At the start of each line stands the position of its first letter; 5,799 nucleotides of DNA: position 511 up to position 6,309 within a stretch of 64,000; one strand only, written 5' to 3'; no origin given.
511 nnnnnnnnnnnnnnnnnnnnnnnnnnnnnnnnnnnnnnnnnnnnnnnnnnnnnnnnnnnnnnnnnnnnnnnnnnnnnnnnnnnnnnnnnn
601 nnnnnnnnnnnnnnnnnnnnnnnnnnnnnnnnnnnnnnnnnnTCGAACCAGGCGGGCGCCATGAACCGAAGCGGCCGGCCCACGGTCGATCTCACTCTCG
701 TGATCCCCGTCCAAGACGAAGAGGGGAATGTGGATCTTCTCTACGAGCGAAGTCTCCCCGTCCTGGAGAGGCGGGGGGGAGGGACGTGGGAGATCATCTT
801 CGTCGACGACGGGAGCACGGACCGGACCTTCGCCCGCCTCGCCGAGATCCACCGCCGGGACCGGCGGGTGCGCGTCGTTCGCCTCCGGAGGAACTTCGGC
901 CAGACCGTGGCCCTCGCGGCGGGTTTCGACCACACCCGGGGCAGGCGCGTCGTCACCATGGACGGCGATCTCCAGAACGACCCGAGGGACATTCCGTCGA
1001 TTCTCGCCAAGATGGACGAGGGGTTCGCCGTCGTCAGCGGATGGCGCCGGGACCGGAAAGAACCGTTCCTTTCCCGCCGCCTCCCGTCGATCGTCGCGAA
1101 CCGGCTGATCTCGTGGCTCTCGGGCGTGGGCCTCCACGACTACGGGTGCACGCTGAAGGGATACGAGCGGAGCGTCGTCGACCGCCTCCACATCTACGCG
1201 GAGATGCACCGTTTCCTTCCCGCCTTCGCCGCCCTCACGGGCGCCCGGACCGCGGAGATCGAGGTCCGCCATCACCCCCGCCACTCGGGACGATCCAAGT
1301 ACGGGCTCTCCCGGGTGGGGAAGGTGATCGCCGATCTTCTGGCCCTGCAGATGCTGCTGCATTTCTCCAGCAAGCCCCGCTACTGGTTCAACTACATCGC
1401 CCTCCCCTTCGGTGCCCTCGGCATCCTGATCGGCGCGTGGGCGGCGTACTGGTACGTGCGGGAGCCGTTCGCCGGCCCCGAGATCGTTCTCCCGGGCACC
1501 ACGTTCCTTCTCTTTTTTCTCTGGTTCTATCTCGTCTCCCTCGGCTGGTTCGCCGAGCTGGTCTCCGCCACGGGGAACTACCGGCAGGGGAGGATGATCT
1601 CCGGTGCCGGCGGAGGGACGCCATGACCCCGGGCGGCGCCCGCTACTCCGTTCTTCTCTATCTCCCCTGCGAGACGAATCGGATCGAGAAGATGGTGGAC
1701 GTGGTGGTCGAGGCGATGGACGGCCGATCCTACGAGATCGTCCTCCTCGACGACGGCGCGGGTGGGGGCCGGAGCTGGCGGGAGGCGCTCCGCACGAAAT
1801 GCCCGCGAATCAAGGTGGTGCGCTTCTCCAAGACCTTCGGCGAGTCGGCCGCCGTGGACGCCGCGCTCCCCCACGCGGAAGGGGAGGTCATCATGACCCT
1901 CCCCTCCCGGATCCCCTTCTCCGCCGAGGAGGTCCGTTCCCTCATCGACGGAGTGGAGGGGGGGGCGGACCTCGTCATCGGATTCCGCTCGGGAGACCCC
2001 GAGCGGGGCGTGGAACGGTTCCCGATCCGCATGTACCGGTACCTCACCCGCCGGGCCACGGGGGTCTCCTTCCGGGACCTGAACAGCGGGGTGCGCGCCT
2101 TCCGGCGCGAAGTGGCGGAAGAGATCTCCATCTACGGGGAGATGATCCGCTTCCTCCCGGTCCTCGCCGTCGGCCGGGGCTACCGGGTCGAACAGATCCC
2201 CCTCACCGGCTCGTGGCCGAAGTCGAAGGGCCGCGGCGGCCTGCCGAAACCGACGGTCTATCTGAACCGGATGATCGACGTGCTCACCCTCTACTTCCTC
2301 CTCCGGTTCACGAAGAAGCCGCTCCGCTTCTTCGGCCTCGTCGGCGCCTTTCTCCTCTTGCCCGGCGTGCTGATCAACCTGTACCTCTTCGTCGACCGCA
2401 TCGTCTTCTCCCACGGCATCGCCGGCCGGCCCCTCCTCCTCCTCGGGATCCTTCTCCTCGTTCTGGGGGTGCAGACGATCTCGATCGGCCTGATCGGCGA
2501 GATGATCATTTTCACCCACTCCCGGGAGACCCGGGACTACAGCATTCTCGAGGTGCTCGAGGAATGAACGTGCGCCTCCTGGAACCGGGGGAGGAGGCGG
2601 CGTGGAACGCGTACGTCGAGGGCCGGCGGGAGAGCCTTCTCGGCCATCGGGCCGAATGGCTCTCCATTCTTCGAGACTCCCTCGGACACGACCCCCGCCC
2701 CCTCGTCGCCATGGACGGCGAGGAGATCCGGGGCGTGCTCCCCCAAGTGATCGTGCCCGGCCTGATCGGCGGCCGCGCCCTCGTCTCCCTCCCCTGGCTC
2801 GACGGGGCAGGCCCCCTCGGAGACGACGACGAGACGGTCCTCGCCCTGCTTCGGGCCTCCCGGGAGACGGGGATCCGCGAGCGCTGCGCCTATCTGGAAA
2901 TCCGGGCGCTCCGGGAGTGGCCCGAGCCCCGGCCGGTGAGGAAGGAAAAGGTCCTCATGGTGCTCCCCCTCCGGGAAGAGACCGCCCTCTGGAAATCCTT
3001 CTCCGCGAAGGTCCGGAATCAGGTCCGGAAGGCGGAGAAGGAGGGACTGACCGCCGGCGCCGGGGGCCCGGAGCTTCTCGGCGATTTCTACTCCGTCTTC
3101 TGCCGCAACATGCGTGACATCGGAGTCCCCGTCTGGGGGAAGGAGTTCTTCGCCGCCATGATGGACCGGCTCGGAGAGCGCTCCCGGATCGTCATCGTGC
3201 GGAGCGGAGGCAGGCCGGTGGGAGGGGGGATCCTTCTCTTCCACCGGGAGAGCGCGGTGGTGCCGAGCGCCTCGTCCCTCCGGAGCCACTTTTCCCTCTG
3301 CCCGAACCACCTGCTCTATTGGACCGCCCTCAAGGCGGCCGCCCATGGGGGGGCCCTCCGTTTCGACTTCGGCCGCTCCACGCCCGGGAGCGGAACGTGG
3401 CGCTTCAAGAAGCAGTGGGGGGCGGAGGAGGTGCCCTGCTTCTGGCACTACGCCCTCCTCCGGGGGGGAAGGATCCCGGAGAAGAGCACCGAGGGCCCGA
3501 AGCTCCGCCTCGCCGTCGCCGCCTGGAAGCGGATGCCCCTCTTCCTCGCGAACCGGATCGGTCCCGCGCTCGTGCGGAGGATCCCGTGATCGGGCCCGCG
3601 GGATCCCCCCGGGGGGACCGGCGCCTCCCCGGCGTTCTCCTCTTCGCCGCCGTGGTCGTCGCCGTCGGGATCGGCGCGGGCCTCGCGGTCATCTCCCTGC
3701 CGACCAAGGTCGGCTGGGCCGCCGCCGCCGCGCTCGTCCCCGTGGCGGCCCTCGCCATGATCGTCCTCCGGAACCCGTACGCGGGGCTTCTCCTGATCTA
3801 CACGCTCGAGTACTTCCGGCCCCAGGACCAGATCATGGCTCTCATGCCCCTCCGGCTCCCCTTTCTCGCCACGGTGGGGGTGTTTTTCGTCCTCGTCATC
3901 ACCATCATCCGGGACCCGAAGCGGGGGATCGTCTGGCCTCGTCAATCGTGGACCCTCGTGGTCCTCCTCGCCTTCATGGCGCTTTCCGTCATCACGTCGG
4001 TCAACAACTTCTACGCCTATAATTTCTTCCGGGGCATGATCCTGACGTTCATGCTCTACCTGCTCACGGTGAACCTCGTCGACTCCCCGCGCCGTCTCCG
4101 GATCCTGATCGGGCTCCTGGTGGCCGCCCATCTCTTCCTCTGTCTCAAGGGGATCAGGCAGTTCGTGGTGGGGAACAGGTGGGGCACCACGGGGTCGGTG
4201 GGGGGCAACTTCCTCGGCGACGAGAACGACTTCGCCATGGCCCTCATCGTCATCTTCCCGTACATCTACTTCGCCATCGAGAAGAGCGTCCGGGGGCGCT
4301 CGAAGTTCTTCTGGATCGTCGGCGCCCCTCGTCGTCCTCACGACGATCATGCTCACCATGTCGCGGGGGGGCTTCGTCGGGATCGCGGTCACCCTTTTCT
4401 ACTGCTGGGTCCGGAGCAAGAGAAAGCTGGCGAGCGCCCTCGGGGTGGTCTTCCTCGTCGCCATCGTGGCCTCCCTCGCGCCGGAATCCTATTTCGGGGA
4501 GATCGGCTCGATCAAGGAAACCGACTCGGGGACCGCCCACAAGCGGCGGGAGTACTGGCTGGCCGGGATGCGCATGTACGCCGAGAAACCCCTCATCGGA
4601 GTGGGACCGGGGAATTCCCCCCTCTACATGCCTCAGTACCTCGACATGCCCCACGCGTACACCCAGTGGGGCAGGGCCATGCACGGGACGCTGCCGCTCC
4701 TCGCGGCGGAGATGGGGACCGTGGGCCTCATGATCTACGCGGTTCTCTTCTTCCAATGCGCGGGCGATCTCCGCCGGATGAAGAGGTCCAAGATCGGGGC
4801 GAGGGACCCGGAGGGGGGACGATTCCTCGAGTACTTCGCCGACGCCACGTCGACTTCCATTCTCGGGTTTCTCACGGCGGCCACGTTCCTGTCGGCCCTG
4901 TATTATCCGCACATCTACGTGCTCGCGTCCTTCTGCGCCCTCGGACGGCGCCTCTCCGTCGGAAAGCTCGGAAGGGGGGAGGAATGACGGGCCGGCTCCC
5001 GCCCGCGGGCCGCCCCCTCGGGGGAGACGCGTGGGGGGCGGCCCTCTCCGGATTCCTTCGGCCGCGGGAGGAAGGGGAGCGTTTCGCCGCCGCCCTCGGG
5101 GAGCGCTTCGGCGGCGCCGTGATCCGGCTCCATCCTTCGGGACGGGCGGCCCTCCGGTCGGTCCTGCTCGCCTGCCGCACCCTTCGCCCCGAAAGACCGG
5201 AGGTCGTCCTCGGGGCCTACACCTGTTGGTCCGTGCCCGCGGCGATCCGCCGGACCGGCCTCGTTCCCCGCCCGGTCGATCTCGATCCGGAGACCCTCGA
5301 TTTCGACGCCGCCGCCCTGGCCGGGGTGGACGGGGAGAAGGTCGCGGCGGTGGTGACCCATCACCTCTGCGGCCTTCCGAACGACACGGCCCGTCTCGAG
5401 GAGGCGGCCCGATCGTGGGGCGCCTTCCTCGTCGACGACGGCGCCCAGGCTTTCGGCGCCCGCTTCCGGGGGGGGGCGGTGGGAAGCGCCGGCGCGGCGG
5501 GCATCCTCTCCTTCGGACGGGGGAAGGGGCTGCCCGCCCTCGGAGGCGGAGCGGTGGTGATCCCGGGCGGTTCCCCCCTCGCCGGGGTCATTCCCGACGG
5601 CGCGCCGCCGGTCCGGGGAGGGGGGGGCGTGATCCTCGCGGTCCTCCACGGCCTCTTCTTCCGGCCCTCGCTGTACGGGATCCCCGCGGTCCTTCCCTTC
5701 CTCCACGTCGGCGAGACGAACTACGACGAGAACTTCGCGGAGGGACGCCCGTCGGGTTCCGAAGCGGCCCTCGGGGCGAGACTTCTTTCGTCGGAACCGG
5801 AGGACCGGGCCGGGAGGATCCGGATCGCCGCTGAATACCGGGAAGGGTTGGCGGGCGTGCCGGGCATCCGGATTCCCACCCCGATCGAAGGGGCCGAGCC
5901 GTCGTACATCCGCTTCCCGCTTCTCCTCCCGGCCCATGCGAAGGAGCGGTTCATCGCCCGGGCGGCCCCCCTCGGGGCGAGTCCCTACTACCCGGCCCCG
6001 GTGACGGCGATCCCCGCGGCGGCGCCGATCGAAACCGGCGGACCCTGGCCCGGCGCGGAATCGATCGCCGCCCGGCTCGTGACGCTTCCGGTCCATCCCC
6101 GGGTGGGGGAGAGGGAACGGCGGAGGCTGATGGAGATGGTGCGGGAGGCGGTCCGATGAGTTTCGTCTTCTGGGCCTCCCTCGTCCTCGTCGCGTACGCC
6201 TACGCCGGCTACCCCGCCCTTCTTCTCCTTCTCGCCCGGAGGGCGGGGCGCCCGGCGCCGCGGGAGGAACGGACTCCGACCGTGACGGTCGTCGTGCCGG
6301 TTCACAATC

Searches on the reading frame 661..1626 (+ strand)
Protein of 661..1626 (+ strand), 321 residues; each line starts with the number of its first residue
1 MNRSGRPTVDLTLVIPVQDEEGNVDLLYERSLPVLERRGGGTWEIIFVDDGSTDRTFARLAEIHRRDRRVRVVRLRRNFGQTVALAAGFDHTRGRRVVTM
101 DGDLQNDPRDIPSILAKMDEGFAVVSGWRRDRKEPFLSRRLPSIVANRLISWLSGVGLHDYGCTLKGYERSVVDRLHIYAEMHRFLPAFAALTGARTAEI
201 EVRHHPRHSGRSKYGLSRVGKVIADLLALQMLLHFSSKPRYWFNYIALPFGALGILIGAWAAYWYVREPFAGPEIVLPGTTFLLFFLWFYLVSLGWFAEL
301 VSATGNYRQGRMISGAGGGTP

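Call 10: search_protein_families(library=pfam, proteins=[window:661-1626:+], max_evalue=0.0001)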
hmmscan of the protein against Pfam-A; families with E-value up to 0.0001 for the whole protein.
window:661-1626:+ (321 aa): 1 family
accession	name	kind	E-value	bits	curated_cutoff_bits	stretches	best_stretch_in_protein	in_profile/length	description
PF00535.33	Glycos_transf_2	-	2.4e-26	93.1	23.3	1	13-175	2-166/168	Glycosyl transferase family 2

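Call 63: search_protein_families(library=ncbifam, proteins=[window:661-1626:+], max_evalue=0.00001)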
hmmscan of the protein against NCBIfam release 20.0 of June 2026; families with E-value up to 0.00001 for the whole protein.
window:661-1626:+ (321 aa): 11 families
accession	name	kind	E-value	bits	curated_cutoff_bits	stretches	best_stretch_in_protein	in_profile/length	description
NF007986.1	PRK10714.1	equivalog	4.2e-43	147.6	529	1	11-228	8-224/316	undecaprenyl-phosphate 4-deoxy-4-formamido-L-arabinose transferase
NF047588.1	GlcsyltransPgfSStrep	equivalog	1.7e-36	126.1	500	1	10-299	2-285/308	glycosyltransferase PgfS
TIGR03937.1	PgaC_IcaA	equivalog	3.4e-12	46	422.3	1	11-119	47-151/407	poly-beta-1,6-N-acetyl-D-glucosamine synthase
TIGR03965.1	mycofact_glyco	equivalog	3.7e-12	45.9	280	1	8-120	73-181/467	mycofactocin biosynthesis glycosyltransferase MftF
NF047683.1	TeichurnBiosyTuaG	equivalog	4.8e-11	42.8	400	1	42-109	35-102/252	teichuronic acid biosynthesis protein TuaG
NF041391.1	DPhHxTase_Halo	equivalog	5.7e-09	35.3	375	1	35-177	17-154/213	dolichyl-phosphate hexose transferase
NF041875.1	EPS_EpsD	equivalog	3.6e-08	33.2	370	1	41-115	29-101/325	exopolysaccharide biosynthesis glycosyltransferase EpsD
TIGR04182.1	glyco_TIGR04182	equivalog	4.2e-08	32.9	325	1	11-267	2-251/293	S-layer glycoprotein N-glycosyltransferase AglJ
NF058614.1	PPMAGASynPpgS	equivalog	2.8e-07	30.2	370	1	44-179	28-168/226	polyprenyl-phospho-N-acetylgalactosaminyl synthase PpgS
NF007482.0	PRK10073.1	equivalog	1.2e-06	27.8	423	1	11-108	8-100/334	glycosyltransferase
TIGR04242.1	nodulat_NodC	equivalog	1.4e-06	27.6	550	1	7-120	48-158/395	chitooligosaccharide synthase NodC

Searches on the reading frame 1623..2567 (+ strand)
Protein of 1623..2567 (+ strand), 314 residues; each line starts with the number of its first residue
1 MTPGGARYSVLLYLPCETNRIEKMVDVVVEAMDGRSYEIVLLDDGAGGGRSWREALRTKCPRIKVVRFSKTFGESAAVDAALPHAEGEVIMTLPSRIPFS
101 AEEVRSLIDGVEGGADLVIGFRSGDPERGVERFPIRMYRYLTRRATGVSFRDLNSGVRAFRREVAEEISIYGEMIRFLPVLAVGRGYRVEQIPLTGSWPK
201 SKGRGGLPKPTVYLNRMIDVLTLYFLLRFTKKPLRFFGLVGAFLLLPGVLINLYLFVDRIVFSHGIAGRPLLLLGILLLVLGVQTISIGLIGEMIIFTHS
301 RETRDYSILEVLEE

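Call 10: search_protein_families(library=pfam, proteins=[window:1623-2567:+], max_evalue=0.0001)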
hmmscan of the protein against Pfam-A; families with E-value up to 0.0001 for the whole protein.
window:1623-2567:+ (314 aa): 1 family
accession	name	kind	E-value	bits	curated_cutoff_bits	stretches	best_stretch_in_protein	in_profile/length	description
PF00535.33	Glycos_transf_2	-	3.3e-11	43.9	23.3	1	19-168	11-167/168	Glycosyl transferase family 2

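Call 63: search_protein_families(library=ncbifam, proteins=[window:1623-2567:+], max_evalue=0.00001)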
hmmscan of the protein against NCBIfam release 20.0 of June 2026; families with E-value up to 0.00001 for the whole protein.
window:1623-2567:+ (314 aa): 4 families
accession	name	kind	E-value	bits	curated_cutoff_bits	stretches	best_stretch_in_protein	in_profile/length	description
NF007986.1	PRK10714.1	equivalog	8.7e-26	90.7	529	1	30-312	30-312/316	undecaprenyl-phosphate 4-deoxy-4-formamido-L-arabinose transferase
NF047588.1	GlcsyltransPgfSStrep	equivalog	2.5e-21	76.2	500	1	9-295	4-287/308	glycosyltransferase PgfS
TIGR04182.1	glyco_TIGR04182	equivalog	5.1e-19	68.8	325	1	22-304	12-291/293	S-layer glycoprotein N-glycosyltransferase AglJ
NF041391.1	DPhHxTase_Halo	equivalog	5e-07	28.9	375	1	17-194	6-181/213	dolichyl-phosphate hexose transferase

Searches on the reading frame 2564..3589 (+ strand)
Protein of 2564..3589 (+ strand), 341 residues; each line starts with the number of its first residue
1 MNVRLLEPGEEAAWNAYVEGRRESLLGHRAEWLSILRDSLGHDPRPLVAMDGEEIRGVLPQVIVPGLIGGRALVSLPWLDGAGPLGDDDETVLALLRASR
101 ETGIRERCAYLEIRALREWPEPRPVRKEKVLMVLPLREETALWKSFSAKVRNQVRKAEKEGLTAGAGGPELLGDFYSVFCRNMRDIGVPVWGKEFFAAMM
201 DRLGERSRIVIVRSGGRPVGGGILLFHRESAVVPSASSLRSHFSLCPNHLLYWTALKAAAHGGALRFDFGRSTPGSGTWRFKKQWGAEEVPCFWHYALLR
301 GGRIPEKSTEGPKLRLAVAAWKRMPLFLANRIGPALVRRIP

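Call 10: search_protein_families(library=pfam, proteins=[window:2564-3589:+], max_evalue=0.0001)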
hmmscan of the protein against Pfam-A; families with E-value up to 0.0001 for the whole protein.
window:2564-3589:+ (341 aa): 2 families
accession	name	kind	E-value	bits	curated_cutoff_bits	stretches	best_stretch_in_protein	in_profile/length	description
PF13480.13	Acetyltransf_6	-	3e-16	60.3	22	1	149-282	2-142/143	Acetyltransferase (GNAT) domain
PF02388.22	FemAB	-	1.1e-06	28.2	24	0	138-212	162-236/406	FemAB family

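Call 63: search_protein_families(library=ncbifam, proteins=[window:2564-3589:+], max_evalue=0.00001)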
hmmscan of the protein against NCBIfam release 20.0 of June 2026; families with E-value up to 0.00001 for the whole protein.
window:2564-3589:+ (341 aa): 1 family
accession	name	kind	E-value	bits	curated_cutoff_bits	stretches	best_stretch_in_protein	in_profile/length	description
TIGR03019.1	pepcterm_femAB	equivalog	4.3e-85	285.7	260.35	1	12-341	1-330/330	FemAB family XrtA/PEP-CTERM system-associated protein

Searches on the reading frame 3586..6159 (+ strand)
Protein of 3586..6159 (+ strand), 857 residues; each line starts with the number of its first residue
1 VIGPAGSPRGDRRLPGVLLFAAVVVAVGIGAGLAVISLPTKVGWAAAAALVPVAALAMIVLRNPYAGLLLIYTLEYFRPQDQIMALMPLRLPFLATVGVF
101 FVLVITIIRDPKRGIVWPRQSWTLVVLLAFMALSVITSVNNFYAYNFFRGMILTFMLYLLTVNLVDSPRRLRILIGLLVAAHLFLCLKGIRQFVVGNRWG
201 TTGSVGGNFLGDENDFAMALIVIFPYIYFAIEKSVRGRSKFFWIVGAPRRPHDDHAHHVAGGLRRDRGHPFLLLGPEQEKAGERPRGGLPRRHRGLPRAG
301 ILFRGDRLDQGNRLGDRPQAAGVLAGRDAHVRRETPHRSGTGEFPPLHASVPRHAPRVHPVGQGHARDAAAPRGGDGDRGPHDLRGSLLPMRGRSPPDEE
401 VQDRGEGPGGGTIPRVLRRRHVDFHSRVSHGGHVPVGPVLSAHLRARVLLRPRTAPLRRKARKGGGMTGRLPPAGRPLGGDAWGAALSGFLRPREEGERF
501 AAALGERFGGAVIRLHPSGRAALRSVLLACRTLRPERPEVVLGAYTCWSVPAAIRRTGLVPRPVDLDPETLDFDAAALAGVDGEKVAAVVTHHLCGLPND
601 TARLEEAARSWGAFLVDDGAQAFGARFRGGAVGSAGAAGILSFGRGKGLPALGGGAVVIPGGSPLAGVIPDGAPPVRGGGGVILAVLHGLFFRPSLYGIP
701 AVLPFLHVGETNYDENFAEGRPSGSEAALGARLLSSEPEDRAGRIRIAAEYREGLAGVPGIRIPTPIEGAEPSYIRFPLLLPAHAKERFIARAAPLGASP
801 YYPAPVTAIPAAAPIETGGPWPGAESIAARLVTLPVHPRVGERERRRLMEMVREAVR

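Call 10: search_protein_families(library=pfam, proteins=[window:3586-6159:+], max_evalue=0.0001)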
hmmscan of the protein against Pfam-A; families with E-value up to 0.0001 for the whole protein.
window:3586-6159:+ (857 aa): 1 family
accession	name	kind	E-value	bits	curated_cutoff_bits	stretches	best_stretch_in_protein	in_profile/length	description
PF01041.23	DegT_DnrJ_EryC1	-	2.5e-32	112.9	19.8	2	498-659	27-186/360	DegT/DnrJ/EryC1/StrS aminotransferase family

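Call 63: search_protein_families(library=ncbifam, proteins=[window:3586-6159:+], max_evalue=0.00001)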
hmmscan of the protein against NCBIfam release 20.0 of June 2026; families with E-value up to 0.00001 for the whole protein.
window:3586-6159:+ (857 aa): 8 families
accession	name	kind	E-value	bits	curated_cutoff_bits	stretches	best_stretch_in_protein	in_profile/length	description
TIGR04427.1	PLP_DesI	equivalog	7.9e-18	64.7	650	1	538-659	91-212/390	dTDP-4-dehydro-6-deoxyglucose aminotransferase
NF008687.0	PRK11706.1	equivalog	2.1e-16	59.6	375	1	503-659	39-193/375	dTDP-4-amino-4,6-dideoxygalactose transaminase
TIGR03588.1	PseC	equivalog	3.7e-14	52.4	423.5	1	498-658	33-197/380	UDP-4-amino-4,6-dideoxy-N-acetyl-beta-L-altrosamine transaminase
TIGR04181.1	NHT_00031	hypoth_equivalog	1.3e-12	47.3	420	1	519-658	54-207/359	LegC family aminotransferase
TIGR03097.1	PEP_O_lig_1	hypoth_equivalog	7.8e-12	44.8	188.1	1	53-230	9-184/408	putative O-glycosylation ligase, exosortase A system-associated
NF011936.0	PRK15407.1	equivalog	2.6e-11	42.9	423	1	487-659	57-235/440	lipopolysaccharide biosynthesis protein RfbH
TIGR02379.1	ECA_wecE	subfamily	1.6e-10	40.3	434.85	1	507-659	43-194/376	dTDP-4-amino-4,6-dideoxy-D-glucose transaminase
NF008658.2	PRK11658.1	equivalog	2.8e-10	39.4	631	1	518-658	56-193/379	UDP-4-amino-4-deoxy-L-arabinose aminotransferase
